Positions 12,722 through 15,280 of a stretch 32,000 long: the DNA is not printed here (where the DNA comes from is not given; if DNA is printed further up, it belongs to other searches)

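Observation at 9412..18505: Five-gene, tightly coupled operon of orphan membrane-associated proteins downstream of rpsF-ssb-rpsR: candidate undescribed envelope or host-interface apparatus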

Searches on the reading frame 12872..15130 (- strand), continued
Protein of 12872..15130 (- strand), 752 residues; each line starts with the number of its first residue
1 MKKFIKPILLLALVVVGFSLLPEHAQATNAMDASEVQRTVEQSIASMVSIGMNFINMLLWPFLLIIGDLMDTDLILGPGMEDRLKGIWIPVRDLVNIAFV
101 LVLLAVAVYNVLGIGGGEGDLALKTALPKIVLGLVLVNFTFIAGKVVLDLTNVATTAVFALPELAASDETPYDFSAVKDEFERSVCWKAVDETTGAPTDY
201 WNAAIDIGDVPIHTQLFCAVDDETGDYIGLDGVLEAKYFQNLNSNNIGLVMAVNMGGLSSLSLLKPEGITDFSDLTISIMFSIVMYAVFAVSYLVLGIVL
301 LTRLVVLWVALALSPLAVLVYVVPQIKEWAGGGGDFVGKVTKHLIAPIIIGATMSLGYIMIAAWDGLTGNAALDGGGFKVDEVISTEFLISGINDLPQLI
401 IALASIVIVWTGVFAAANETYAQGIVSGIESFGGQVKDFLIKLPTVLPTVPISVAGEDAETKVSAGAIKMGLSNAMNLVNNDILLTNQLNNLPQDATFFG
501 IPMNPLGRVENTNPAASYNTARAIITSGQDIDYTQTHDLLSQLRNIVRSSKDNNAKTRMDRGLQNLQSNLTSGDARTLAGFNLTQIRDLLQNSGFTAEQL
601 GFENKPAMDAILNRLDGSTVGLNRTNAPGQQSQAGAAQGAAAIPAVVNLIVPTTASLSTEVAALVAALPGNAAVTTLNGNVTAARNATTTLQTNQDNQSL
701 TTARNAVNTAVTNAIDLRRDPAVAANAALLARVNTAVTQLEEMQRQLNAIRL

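Call 35: search_protein_families(library=pfam, alignment_id=A1, max_evalue=1)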
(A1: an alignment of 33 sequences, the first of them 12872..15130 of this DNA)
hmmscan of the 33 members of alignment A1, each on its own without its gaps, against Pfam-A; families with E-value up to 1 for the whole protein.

A. member 1, window:12872-15130:- (752 aa): 3 families
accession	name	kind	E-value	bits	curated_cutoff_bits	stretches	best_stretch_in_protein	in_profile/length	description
PF05513.17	TraA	-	0.013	16.1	22.6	1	300-337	22-59/118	TraA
PF03698.18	UPF0180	-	0.043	14.4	25.4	0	582-612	8-39/77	Uncharacterised protein family (UPF0180)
PF21062.2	Reovirus_L2_4th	-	0.93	9.8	27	0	678-745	32-99/110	Reovirus core-spike protein lambda-2 (L2), ferredoxin-like domain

B. families by the number of members that match (of 33 scanned): 24 families
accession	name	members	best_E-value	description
PF05513.17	TraA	7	0.0026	TraA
PF04610.19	TrbL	3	0.0093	TrbL/VirB6 plasmid conjugal transfer protein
PF04956.18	TrbC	2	0.1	TrbC/VIRB2 pilin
PF00487.30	FA_desaturase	2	0.26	Fatty acid desaturase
PF21827.1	New_glue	1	0.0052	New glue protein family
PF05531.17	NPV_P10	1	0.03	Nucleopolyhedrovirus P10 protein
PF03698.18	UPF0180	1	0.043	Uncharacterised protein family (UPF0180)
PF12789.12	PTR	1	0.067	Phage tail repeat like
PF24615.2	Spectrin_Anc-1_2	1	0.084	Nuclear anchorage protein 1, spectrin repeat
PF02607.22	B12-binding_2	1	0.089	B12 binding domain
PF02075.23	RuvC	1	0.098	Crossover junction endodeoxyribonuclease RuvC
PF02411.20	MerT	1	0.11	MerT mercuric transport protein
PF16518.11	GrlR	1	0.15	T3SS negative regulator,GrlR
PF21486.3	NUP120_helical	1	0.24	Nucleoporin NUP120, helical domain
PF09843.14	DUF2070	1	0.27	Predicted membrane protein (DUF2070)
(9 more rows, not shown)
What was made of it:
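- Among 24,736 Pfam models, the families hit most often by g4 relatives are all T4SS membrane proteins: TraA in 7/33, TrbL/VirB6 in 3/33 (best E 0.0093), and TrbC/VirB2 in 2/33 (call 35).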

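Call 90: search_protein_families(library=padloc, proteins=[window:12872-15130:-], max_evalue=0.1)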
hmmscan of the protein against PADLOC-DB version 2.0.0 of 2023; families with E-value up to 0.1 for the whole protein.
window:12872-15130:- (752 aa): 0 families

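Call 93: search_protein_families(library=pfam, proteins=[L027:5905-6513:+, L028:6123-6611:+, L029:2765-3253:+, L030:5902-6528:+, L037:5695-6300:+, L039:7507-8019:+, L045:1405-1911:+, L047:6192-6686:+, L048:4902-5399:+, L024:7012-7509:+], max_evalue=1)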
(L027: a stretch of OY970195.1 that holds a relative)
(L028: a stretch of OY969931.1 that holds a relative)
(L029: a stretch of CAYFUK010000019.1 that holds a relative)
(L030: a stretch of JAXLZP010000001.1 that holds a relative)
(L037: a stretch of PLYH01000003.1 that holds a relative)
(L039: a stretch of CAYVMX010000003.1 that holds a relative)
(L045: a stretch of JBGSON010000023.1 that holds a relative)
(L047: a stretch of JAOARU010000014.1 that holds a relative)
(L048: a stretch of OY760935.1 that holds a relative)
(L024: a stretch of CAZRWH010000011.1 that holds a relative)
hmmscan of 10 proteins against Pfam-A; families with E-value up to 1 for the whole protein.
L027:5905-6513:+ (202 aa): 5 families
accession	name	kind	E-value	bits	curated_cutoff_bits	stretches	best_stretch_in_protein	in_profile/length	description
PF19744.4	DUF6232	-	0.02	15.7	27.4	0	64-105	33-73/117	Family of unknown function (DUF6232)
PF02697.20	VAPB_antitox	-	0.069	14.4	27.9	0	189-201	20-32/69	Putative antitoxin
PF07026.16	DUF1317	-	0.12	12.7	22.3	1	123-141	8-26/60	Protein of unknown function (DUF1317)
PF13567.11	DUF4131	-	0.14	12.3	31.6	1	66-112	6-55/165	Domain of unknown function (DUF4131)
PF10112.14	Halogen_Hydrol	-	0.73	10.2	29.8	0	68-110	3-45/191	5-bromo-4-chloroindolyl phosphate hydrolysis protein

L028:6123-6611:+ (162 aa): 7 families
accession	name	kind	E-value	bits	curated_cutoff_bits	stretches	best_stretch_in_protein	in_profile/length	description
PF19744.4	DUF6232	-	0.00039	21.3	27.4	1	76-106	1-31/117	Family of unknown function (DUF6232)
PF24661.1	DUF7649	-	0.0035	17.8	27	1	25-64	2-41/85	Domain of unknown function (DUF7649)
PF13515.12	FUSC_2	-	0.019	15.5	25.6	1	26-81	60-113/126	Fusaric acid resistance protein-like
PF13567.11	DUF4131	-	0.02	15.1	31.6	1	26-73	4-54/165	Domain of unknown function (DUF4131)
PF11292.14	DUF3093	-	0.031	15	23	1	26-96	9-78/140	Protein of unknown function (DUF3093)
PF13067.11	DUF3930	-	0.093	13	25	1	17-45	10-37/51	Protein of unknown function (DUF3930)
PF13786.12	DUF4179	-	0.62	11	30.1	0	24-56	3-34/94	Domain of unknown function (DUF4179)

L029:2765-3253:+ (162 aa): 3 families
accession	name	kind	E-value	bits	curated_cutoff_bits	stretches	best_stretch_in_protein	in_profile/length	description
PF19744.4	DUF6232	-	9e-05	23.3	27.4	1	76-106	1-31/117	Family of unknown function (DUF6232)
PF11292.14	DUF3093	-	0.014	16.1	23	1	29-98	13-80/140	Protein of unknown function (DUF3093)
PF13630.11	SdpI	-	0.3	11.7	28.2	1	23-65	26-68/71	SdpI/YfhL protein family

L030:5902-6528:+ (208 aa): 3 families
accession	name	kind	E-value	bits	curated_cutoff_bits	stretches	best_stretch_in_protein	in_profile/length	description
PF01284.28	MARVEL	-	0.012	16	32.8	1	92-150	38-100/135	Membrane-associating domain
PF19744.4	DUF6232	-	0.016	16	27.4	0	72-109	34-71/117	Family of unknown function (DUF6232)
PF22052.2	DUF6937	-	0.087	12.6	27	1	71-99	179-207/228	Domain of unknown function (DUF6937)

L037:5695-6300:+ (201 aa): 3 families
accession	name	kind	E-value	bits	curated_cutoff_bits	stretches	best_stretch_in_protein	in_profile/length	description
PF03600.22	CitMHS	-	0.0019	17.8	31.9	1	44-102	54-112/336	Citrate transporter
PF19744.4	DUF6232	-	0.037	14.9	27.4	0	66-103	36-74/117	Family of unknown function (DUF6232)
PF11833.13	CPP1-like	-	0.2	11.7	28.4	1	35-102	64-132/196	Protein CHAPERONE-LIKE PROTEIN OF POR1-like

L039:7507-8019:+ (170 aa): 4 families
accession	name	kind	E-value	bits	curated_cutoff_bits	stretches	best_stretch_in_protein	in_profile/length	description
PF19744.4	DUF6232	-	0.0075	17.1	27.4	0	37-76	37-79/117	Family of unknown function (DUF6232)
PF06173.18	DUF986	-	0.056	13.9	23.6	1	43-120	48-125/148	Protein of unknown function (DUF986)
PF03208.24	PRA1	-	0.072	13.1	30.1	1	43-75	44-76/143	PRA1 family protein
PF05101.18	VirB3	-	0.31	11.8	23.9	1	45-85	29-67/84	Type IV secretory pathway, VirB3-like protein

L045:1405-1911:+ (168 aa): 2 families
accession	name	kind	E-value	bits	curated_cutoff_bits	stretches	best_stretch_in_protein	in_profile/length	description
PF11833.13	CPP1-like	-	0.032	14.3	28.4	1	34-79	94-140/196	Protein CHAPERONE-LIKE PROTEIN OF POR1-like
PF20794.3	bPH_7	-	0.074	13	25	1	36-103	13-83/135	Bacterial PH domain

L047:6192-6686:+ (164 aa): 4 families
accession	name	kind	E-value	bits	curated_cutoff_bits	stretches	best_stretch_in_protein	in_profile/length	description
PF05101.18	VirB3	-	0.0015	19.2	23.9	1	32-90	23-78/84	Type IV secretory pathway, VirB3-like protein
PF18923.6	DUF5673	-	0.033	14.6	26.7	1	80-142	5-63/66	Domain of unknown function (DUF5673)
PF19744.4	DUF6232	-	0.13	13.2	27.4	0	78-108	1-31/117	Family of unknown function (DUF6232)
PF20794.3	bPH_7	-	0.13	12.2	25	1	26-72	8-54/135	Bacterial PH domain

L048:4902-5399:+ (165 aa): 4 families
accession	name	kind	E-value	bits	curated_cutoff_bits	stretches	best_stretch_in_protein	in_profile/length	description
PF19744.4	DUF6232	-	0.00016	22.6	27.4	1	28-70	33-74/117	Family of unknown function (DUF6232)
PF11292.14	DUF3093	-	0.029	15.1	23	1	23-71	2-54/140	Protein of unknown function (DUF3093)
PF18923.6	DUF5673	-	0.06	13.8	26.7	1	81-142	5-62/66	Domain of unknown function (DUF5673)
PF05101.18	VirB3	-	0.26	12.1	23.9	1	33-82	21-69/84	Type IV secretory pathway, VirB3-like protein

L024:7012-7509:+ (165 aa): 2 families
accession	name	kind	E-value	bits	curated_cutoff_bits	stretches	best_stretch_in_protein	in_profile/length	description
PF06703.16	SPC25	-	0.0067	16.6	24.3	1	39-81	59-101/159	Microsomal signal peptidase 25 kDa subunit (SPC25)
PF19744.4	DUF6232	-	0.057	14.3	27.4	0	32-70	37-80/117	Family of unknown function (DUF6232)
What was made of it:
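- Closest known: VirB3/PrgI small hairpin protein of type IV secretion systems. Same: Three of 32 orthologues hit the VirB3 model across that hairpin (best 19.2 bits, call 93).
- Closest known: Bacterial membrane-anchored PH-like domain proteins. Different: All hits are below gathering score, and the DUF6232 hits are not collinear (call 93).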
